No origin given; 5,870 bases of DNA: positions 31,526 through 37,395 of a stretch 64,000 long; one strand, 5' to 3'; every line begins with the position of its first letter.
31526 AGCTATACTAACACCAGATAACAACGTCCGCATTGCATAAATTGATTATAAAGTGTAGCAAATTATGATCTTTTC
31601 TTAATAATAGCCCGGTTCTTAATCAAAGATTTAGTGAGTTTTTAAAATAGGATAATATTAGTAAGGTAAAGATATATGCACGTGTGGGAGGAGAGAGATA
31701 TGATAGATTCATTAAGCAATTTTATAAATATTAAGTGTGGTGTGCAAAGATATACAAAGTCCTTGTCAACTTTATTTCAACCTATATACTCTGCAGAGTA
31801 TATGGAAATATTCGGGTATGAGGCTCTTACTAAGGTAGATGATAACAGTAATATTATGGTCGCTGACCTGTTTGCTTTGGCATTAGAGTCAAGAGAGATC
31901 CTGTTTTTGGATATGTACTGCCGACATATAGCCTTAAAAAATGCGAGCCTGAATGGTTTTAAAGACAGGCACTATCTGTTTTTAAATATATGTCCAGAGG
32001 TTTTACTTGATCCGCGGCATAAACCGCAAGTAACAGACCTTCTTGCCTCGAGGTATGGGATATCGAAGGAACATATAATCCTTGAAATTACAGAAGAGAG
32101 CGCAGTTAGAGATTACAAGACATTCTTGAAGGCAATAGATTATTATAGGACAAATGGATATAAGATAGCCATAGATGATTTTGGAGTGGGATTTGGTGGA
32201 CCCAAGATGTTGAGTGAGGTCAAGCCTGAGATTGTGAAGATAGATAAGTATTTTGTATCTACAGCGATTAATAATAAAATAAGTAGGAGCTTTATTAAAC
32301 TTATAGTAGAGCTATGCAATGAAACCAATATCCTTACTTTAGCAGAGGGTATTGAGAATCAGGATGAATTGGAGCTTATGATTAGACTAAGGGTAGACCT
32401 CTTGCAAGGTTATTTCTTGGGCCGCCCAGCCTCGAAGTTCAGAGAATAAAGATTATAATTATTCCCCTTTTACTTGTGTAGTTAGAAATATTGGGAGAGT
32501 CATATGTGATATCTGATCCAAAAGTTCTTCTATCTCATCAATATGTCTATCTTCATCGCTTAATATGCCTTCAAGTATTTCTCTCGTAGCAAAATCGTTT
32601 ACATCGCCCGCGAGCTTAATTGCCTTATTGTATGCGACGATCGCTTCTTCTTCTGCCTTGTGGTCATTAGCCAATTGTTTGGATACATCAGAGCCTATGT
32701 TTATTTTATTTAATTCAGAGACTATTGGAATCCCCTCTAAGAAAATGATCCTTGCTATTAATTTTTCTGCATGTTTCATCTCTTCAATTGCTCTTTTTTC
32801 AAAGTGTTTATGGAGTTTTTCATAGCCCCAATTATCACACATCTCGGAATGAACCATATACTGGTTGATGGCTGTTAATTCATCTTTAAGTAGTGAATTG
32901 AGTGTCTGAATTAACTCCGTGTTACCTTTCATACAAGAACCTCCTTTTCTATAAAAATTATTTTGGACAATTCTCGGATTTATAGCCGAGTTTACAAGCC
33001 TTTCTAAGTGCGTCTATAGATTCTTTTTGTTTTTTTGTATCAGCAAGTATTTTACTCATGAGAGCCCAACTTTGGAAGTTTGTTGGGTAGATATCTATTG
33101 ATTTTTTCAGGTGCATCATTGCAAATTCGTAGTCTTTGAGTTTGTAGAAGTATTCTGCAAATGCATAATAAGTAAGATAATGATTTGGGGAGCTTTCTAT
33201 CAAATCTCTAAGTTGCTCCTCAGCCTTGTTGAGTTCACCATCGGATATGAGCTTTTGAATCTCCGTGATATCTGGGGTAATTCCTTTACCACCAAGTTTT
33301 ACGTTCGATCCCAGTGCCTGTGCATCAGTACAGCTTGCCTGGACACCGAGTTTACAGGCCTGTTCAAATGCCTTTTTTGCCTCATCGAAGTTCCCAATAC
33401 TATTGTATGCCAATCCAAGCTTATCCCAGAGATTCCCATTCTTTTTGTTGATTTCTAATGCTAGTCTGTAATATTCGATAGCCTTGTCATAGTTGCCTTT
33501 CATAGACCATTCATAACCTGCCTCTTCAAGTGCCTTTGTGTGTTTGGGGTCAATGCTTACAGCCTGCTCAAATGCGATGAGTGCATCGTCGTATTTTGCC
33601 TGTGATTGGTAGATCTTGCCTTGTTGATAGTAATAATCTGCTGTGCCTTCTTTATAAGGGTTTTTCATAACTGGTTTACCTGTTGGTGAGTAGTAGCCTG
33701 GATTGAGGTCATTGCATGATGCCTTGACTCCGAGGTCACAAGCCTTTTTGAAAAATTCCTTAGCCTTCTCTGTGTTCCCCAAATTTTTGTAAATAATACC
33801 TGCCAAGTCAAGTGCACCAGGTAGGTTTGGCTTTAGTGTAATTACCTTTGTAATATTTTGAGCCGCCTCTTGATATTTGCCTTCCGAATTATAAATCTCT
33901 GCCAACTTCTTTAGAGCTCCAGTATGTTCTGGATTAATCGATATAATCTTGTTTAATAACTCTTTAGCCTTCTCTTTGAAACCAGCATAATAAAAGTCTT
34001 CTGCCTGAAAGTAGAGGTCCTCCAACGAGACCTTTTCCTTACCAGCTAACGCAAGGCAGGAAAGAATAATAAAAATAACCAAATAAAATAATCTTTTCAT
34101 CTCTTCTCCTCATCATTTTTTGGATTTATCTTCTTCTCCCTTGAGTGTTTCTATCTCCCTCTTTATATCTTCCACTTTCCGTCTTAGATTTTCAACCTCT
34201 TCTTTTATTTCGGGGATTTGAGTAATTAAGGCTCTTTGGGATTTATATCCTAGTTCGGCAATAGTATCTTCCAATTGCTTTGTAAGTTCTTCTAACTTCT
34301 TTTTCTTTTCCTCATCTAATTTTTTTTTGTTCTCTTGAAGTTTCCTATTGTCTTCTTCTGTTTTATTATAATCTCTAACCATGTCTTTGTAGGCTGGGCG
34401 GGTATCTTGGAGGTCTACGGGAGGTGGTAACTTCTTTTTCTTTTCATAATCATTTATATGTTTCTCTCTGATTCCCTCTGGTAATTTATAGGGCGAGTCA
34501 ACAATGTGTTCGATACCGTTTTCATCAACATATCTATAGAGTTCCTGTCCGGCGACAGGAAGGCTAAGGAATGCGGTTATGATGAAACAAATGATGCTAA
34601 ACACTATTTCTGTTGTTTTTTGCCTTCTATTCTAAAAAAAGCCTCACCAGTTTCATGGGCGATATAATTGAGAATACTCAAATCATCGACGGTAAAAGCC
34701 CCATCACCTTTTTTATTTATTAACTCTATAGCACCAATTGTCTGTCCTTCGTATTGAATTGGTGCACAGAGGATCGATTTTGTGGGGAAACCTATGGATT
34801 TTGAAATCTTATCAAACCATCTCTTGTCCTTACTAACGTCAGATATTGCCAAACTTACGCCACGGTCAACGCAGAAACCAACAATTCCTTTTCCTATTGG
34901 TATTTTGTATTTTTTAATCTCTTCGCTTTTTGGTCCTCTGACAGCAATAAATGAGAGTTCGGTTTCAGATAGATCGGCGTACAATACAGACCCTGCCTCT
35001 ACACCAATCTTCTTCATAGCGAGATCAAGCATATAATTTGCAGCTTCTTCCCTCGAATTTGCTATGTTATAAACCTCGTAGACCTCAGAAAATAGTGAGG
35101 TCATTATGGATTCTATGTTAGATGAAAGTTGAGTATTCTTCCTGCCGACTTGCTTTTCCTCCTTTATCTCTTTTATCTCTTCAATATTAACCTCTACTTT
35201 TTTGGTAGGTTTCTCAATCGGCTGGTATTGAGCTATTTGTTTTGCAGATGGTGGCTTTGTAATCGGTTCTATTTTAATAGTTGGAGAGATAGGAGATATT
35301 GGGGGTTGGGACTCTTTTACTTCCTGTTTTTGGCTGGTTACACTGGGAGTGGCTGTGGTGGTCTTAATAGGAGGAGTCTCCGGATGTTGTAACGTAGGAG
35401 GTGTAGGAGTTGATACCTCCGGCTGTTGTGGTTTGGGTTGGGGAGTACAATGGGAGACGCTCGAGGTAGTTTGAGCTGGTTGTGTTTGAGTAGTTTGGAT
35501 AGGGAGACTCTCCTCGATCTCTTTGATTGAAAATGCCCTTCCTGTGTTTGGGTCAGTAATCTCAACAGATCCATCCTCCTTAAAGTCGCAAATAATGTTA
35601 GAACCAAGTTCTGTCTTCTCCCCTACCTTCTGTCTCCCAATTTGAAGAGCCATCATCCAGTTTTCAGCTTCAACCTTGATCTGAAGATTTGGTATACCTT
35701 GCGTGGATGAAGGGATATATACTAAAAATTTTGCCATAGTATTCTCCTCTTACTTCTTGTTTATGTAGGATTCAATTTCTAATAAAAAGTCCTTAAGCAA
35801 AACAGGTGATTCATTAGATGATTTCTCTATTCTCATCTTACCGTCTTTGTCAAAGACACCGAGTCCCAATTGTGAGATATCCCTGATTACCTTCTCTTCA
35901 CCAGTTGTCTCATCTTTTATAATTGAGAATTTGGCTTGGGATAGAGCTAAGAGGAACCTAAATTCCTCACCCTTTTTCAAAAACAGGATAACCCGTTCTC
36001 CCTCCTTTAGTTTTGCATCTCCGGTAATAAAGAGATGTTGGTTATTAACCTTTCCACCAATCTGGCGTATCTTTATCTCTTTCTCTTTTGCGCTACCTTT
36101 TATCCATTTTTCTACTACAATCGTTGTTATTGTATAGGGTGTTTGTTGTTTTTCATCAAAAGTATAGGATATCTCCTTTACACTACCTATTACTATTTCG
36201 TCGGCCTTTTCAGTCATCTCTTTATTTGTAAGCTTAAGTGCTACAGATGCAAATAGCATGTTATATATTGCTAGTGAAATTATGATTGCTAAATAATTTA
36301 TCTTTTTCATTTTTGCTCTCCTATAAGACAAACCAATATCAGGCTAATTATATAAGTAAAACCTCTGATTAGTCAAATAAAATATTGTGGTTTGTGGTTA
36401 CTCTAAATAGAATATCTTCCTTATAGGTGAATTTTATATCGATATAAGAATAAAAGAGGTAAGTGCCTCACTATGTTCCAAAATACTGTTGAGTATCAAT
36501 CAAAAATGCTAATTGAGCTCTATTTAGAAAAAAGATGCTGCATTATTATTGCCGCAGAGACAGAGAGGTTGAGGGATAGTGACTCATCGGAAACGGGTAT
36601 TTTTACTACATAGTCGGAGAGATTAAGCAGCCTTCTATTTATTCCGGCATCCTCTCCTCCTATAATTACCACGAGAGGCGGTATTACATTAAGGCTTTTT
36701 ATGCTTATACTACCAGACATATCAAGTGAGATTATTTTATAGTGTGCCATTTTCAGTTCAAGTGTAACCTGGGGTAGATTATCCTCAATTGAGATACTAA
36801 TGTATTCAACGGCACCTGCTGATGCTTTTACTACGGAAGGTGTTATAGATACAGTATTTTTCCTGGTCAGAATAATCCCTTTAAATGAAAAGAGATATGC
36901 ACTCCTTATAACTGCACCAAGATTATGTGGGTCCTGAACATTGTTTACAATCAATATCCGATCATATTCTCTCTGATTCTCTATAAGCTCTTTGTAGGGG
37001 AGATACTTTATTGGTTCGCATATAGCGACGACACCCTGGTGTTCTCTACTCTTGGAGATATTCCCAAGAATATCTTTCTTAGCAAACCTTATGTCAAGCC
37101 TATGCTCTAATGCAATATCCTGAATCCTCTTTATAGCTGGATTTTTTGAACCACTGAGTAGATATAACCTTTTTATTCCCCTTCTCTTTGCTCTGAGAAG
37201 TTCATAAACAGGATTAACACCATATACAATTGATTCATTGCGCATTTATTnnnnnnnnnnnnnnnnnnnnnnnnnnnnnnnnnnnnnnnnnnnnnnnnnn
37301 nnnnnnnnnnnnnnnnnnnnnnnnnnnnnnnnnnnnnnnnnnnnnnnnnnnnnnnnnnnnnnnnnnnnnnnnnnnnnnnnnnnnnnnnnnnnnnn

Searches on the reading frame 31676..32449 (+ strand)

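Call 79: search_protein_families(library=pfam, proteins=[window:31676-32449:+], max_evalue=0.00001)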
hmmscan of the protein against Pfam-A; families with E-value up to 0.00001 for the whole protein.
window:31676-32449:+ (257 aa): 1 family
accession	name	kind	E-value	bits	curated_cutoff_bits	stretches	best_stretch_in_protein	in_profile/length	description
PF00563.25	EAL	-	1.5e-46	159.2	31.3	1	28-251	11-236/236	EAL domain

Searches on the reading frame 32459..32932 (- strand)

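Call 79: search_protein_families(library=pfam, proteins=[window:32459-32932:-], max_evalue=0.00001)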
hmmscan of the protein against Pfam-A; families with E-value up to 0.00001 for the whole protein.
window:32459-32932:- (157 aa): 1 family
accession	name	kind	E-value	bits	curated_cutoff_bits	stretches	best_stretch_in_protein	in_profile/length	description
PF00210.30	Ferritin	-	1.3e-39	135.8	24.5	1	8-143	1-141/142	Ferritin-like domain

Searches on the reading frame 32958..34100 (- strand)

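Call 79: search_protein_families(library=pfam, proteins=[window:32958-34100:-], max_evalue=0.00001)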
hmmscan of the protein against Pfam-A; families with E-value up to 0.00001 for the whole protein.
window:32958-34100:- (380 aa): 26 families (the best 25 are shown)
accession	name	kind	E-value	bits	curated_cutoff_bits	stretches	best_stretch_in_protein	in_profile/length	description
PF13181.12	TPR_8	-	4.5e-38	126.6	25.7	1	154-187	1-34/34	Tetratricopeptide repeat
PF07719.23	TPR_2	-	4.7e-34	114.1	27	1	154-187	1-34/34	Tetratricopeptide repeat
PF00515.34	TPR_1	-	1e-29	101.5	27.8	1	154-187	1-34/34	Tetratricopeptide repeat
PF13428.12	TPR_14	-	1.5e-24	84.4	23.5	0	223-251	2-30/44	Tetratricopeptide repeat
PF13424.12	TPR_12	-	2.8e-24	85.5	30.1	1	201-250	16-73/77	Tetratricopeptide repeat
PF13431.12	TPR_17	-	3e-22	77.4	24.4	0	210-242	1-33/34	Tetratricopeptide repeat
PF14559.12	TPR_19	-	2e-21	76.5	25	0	201-248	4-51/68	Tetratricopeptide repeat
PF13432.12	TPR_16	-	5.7e-19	68.7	32.7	1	158-218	1-61/65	Tetratricopeptide repeat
PF23914.1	TPR_CcmH_CycH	-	8.1e-17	61.9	42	0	331-374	39-82/158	Cytochrome c-type biogenesis protein H TPR domain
PF13176.12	TPR_7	-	2.3e-16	58.8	27.9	0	201-223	12-34/36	Tetratricopeptide repeat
PF13414.12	TPR_11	-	2.7e-14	53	26.8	0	201-233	7-39/42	TPR repeat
PF13174.12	TPR_6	-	7e-14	51.9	26.3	0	227-249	5-27/33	Tetratricopeptide repeat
PF12895.13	ANAPC3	-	9.9e-14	51.8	27.2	1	296-368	11-82/82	Anaphase-promoting complex, cyclosome, subunit 3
PF13374.12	TPR_10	-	4.4e-12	46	27.5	0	227-251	7-31/42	Tetratricopeptide repeat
PF25063.1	ARM_TT21_C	-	1.9e-10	41.4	35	0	40-84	109-153/209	Tetratricopeptide repeat protein 21 C-terminal ARM domain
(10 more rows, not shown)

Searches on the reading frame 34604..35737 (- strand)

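Call 79: search_protein_families(library=pfam, proteins=[window:34604-35737:-], max_evalue=0.00001)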
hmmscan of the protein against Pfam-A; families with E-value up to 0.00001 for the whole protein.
window:34604-35737:- (377 aa): 2 families
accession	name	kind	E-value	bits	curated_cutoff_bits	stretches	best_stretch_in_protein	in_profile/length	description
PF13185.12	GAF_2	-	4.5e-11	43.5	28.6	1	227-366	2-134/136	GAF domain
PF01590.32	GAF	-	4.2e-10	40.7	22.4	1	229-364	2-130/133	GAF domain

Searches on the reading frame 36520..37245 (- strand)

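Call 78: search_protein_families(library=pfam, proteins=[window:36520-37245:-], max_evalue=0.00001)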
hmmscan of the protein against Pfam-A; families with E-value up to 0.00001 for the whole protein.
window:36520-37245:- (241 aa): 2 families
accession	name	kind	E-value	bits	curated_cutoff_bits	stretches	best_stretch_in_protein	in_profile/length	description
PF00588.24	SpoU_methylase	-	1.3e-31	110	29.7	1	97-235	3-141/142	SpoU rRNA Methylase family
PF08032.17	SpoU_sub_bind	-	1.8e-17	63.9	22.8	1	6-81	1-75/76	RNA 2'-O ribose methyltransferase substrate binding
